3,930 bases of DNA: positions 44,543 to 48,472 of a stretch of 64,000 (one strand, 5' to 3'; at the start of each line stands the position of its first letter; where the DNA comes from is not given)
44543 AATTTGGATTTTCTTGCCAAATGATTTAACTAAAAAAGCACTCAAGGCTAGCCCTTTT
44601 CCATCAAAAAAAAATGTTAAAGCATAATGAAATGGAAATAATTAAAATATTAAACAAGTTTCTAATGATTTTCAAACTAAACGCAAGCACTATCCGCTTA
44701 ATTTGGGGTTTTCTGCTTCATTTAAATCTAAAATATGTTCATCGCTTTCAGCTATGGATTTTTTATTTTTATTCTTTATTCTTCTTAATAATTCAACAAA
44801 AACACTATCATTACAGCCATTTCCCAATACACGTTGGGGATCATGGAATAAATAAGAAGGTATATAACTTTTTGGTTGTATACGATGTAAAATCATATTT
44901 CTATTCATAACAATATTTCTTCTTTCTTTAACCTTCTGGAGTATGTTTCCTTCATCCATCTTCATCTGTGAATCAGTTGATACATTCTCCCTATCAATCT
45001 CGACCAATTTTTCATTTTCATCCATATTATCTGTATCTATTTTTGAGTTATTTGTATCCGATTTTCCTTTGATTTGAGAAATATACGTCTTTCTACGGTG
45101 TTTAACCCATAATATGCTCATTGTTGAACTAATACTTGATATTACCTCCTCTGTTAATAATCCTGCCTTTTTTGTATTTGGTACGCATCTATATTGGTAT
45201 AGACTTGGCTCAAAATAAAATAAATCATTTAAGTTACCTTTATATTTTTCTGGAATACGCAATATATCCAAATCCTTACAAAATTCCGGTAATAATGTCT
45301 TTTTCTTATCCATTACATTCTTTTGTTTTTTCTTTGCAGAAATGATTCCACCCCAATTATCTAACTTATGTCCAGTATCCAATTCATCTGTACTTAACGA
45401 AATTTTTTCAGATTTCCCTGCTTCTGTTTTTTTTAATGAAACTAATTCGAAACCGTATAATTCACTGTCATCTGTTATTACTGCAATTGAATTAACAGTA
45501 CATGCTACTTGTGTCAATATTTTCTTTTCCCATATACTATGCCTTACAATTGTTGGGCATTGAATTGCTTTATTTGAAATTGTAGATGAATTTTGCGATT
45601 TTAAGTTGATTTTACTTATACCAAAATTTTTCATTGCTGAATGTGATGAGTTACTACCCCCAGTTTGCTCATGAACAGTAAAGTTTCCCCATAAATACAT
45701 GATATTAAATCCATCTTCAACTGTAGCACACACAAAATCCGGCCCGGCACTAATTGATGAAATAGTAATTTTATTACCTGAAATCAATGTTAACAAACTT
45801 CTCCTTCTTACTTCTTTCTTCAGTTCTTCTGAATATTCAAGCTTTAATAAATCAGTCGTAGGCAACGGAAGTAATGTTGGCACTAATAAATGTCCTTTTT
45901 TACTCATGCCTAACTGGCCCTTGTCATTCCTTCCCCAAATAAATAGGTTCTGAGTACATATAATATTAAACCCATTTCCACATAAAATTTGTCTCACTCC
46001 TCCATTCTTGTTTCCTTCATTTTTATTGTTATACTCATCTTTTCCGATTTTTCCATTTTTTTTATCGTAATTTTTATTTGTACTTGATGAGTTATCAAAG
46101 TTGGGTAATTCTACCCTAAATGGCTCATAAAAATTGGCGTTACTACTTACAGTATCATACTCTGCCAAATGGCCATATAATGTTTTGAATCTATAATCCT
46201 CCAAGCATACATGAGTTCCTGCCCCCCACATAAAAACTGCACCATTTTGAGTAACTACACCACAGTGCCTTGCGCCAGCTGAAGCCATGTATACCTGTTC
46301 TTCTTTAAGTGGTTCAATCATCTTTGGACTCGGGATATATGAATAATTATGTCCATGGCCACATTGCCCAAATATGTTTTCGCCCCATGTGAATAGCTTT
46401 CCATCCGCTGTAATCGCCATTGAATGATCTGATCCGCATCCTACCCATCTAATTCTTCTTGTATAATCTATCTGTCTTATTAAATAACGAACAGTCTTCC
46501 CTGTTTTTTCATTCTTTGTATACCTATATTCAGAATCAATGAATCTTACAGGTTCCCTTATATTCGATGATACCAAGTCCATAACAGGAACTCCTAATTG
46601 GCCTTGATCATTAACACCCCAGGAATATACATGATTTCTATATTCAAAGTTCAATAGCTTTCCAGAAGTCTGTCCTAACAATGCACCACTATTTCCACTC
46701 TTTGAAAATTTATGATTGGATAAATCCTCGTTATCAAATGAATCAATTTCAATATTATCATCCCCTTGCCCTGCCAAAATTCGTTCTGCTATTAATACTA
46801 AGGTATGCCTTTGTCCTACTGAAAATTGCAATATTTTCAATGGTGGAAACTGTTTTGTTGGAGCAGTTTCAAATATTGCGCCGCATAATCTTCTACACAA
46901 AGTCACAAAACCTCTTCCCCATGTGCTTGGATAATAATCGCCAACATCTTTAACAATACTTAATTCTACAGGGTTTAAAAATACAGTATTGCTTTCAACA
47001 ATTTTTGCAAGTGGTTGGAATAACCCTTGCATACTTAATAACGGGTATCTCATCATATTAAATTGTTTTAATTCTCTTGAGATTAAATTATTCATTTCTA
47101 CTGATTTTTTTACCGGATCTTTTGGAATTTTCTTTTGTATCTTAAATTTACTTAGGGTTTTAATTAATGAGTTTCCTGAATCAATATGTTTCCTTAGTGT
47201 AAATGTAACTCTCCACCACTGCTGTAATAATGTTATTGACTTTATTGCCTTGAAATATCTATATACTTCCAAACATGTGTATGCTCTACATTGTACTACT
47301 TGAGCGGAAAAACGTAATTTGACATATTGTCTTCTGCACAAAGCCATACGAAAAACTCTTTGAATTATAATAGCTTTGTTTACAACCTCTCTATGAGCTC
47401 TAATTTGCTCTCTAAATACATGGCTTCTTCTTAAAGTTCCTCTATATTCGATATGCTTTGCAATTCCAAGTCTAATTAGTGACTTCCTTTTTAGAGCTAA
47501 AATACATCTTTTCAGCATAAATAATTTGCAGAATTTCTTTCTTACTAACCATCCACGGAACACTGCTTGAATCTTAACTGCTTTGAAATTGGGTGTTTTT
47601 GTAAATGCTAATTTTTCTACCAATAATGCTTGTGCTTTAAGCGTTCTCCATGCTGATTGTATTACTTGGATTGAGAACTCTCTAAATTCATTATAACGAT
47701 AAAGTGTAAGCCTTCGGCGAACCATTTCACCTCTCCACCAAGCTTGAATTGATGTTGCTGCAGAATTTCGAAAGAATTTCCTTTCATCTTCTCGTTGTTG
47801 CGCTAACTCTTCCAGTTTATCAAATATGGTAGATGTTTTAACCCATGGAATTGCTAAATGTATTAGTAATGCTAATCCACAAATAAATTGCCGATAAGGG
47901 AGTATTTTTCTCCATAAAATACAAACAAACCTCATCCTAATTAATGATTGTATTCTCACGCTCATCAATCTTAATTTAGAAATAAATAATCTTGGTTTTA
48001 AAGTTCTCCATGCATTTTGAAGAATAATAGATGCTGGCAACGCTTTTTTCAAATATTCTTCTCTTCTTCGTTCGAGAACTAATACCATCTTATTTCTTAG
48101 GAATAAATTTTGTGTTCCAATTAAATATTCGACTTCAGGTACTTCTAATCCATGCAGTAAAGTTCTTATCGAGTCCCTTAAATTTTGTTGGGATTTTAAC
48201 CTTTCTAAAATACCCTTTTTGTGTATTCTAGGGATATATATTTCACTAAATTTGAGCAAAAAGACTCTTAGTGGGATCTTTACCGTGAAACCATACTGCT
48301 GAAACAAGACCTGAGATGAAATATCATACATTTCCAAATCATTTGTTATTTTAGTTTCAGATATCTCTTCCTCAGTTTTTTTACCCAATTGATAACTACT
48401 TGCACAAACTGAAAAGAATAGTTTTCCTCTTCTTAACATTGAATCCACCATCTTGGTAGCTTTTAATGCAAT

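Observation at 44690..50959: Myosin-like giant protein with intact IQ neck and RCC1 tail but apparently degenerate ATPase motifs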

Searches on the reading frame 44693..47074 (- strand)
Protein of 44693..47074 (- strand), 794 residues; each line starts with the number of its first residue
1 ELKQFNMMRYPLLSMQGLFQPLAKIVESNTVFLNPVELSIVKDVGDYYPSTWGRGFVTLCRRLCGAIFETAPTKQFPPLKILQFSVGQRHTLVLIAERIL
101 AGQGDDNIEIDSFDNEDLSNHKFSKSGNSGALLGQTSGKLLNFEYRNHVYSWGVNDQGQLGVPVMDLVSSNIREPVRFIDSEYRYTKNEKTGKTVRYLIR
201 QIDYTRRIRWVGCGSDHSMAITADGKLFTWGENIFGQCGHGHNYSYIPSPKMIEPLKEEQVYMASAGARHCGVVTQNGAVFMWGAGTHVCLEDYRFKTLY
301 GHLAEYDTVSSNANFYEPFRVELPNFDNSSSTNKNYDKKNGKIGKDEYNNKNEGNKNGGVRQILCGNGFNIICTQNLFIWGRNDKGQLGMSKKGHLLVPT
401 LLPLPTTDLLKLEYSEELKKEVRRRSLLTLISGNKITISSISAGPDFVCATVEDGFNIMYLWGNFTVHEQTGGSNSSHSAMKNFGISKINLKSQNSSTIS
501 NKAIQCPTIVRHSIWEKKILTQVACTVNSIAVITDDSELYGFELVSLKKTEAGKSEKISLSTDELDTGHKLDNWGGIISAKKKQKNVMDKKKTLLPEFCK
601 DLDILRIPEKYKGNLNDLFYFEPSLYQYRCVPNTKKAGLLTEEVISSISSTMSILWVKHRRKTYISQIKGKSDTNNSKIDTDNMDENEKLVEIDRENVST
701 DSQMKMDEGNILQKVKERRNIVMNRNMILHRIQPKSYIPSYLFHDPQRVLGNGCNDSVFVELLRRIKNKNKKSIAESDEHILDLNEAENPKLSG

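Call 59: predict_structure(alignment_id=A2)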
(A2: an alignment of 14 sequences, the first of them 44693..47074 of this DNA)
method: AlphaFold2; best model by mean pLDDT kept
length: 794 residues; sequences in the alignment: 14
mean_pLDDT: 58.1   pTM: 0.61
mean pLDDT of the five models: 58.1, 56.0, 55.8, 54.0, 53.3
residues with pLDDT >= 90: 123; 70-90: 213; 50-70: 88; < 50: 370
segments of 3 or more residues with pLDDT < 50: 22-27, 70-72, 104-140, 165-171, 292-309, 326-358, 392-434, 471-496, 551-617, 665-794
pLDDT, mean of each block of 10 residues (from residue 1): 70 67 50 84 74 79 65 61 90 85 47 33 28 33 79 87 55 78 82 80 90 96 95 94 90 90 93 90 77 40 38 79 50 31 29 40 86 75 72 33 28 34 31 54 90 72 82 33 27 47 76 83 92 90 81 28 23 23 24 28 29 42 83 70 90 88 45 29 26 27 29 43 38 31 37 36 41 32 29 27
secondary structure, 60 per line:
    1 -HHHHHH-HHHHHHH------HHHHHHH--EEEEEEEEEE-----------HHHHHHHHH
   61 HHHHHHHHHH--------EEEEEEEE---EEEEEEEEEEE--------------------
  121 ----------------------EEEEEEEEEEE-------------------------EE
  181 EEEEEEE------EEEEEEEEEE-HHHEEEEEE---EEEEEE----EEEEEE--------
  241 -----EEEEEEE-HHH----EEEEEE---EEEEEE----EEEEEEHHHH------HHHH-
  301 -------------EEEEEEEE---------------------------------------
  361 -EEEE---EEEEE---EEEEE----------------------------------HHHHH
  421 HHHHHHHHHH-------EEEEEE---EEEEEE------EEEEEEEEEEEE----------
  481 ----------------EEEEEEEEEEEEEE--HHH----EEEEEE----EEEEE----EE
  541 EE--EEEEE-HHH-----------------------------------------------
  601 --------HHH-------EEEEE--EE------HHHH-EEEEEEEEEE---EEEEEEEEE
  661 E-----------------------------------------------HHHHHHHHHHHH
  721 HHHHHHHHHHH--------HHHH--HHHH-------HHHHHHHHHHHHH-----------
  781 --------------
elements in order (helices of 4 or more, strands of 3 or more residues): H2-7 H9-15 H22-28 E31-40 H52-70 E79-86 E90-100 E143-153 E179-187 E194-203 E208-213 E217-222 E227-232 E246-252 E261-266 E270-275 E280-285 H286-289 H296-299 E314-321 E362-365 E369-373 E377-381 H416-430 E438-443 E447-452 E459-470 E497-510 E520-525 E530-534 E539-542 E545-549 E619-623 H634-637 E639-648 E652-661 H709-731 H740-743 H746-749 H757-769

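Call 63: fold_search(model_id=the predicted structure, library=pdb)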
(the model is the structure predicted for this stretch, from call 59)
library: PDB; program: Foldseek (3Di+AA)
matches with E <= 10: 777; with E <= 0.001: 181
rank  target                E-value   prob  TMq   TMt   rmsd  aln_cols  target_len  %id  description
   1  8gqe_B                1.0e-19  1.00  0.26  0.51  10.6       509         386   18  Crystal structure of the W285A mutant of UVR8 in complex with RUP2 (released 2022-09-14)
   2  6xzl                  2.4e-19  1.00  0.28  0.57  12.3       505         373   18  Arabidopsis UV-B photoreceptor UVR8 mutant D96N D107N (released 2021-01-13)
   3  4dnv_B                2.7e-19  1.00  0.28  0.57  12.8       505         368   19  Crystal structure of the W285F mutant of UVB-resistance protein UVR8 (released 2012-03-07)
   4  4dnu                  2.9e-19  1.00  0.28  0.57  12.9       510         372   20  Crystal structure of the W285A mutant of UVB-resistance protein UVR8 (released 2012-03-07)
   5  4d9s_A                2.9e-19  1.00  0.26  0.52  10.6       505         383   17  Crystal structure of Arabidopsis thaliana UVR8 (UV Resistance locus 8) (released 2012-04-04)
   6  4nc4_A                4.3e-19  1.00  0.26  0.54  10.7       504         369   18  Crystal structure of photoreceptor AtUVR8 mutant W285F and light-induced structural changes at 120K (released 2016-10-26)
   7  6xzn_A                6.3e-19  1.00  0.26  0.54  11.0       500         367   17  Arabidopsis UV-B photoreceptor UVR8 mutant G101S W285A (released 2021-01-13)
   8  4d9s_B                6.3e-19  1.00  0.26  0.52  10.7       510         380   18  Crystal structure of Arabidopsis thaliana UVR8 (UV Resistance locus 8) (released 2012-04-04)
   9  4dnw_A                8.8e-19  1.00  0.26  0.53  10.5       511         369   17  Crystal structure of UVB-resistance protein UVR8 (released 2012-03-07)
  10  4dnw_B                1.0e-18  1.00  0.27  0.54  10.4       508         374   18  Crystal structure of UVB-resistance protein UVR8 (released 2012-03-07)
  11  6xzn_B                1.4e-18  1.00  0.26  0.54  11.1       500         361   17  Arabidopsis UV-B photoreceptor UVR8 mutant G101S W285A (released 2021-01-13)
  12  6xzm_A                2.3e-18  1.00  0.28  0.57  13.4       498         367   19  Arabidopsis UV-B photoreceptor UVR8 mutant D96N D107N W285A (released 2021-01-13)
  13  4dnv_A                5.2e-18  1.00  0.28  0.58  12.8       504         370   19  Crystal structure of the W285F mutant of UVB-resistance protein UVR8 (released 2012-03-07)
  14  4jhp_C                8.1e-18  1.00  0.31  0.64  12.9       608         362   13  The crystal structure of the RPGR RCC1-like domain in complex with PDE6D (released 2013-04-17)
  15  6dd7_A                8.1e-18  1.00  0.26  0.53  10.4       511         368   18  Crystal structure of plant UVB photoreceptor UVR8 from in situ serial Laue diffraction (released 2018-07-18)
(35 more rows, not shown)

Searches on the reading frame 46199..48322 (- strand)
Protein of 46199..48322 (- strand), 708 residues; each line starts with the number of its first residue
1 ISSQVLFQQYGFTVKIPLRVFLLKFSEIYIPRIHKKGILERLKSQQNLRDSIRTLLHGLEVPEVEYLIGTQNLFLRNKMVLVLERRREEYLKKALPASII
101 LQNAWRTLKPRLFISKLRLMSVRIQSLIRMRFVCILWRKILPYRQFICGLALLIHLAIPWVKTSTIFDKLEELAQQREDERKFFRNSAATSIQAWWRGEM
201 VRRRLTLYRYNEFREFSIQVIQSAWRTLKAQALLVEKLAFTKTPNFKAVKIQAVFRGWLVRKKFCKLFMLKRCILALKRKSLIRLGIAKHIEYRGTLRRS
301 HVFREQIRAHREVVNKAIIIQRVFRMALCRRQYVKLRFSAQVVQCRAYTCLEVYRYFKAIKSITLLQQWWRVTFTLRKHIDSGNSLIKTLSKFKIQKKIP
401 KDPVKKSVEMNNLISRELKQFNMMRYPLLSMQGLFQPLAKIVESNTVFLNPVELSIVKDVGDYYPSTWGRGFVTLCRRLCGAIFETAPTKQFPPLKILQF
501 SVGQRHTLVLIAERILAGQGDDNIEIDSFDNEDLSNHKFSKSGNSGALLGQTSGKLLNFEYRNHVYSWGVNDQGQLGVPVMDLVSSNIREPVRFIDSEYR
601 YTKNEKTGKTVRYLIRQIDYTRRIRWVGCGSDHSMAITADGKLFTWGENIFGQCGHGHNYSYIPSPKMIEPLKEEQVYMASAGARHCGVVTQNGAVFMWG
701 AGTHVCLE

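Call 25: find_homologous_proteins(query=window:46199-48322:-, max_evalue=0.00001)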
Query window:46199-48322:-: 8000 candidates shared short words with the query, none scored E <= 0.00001.
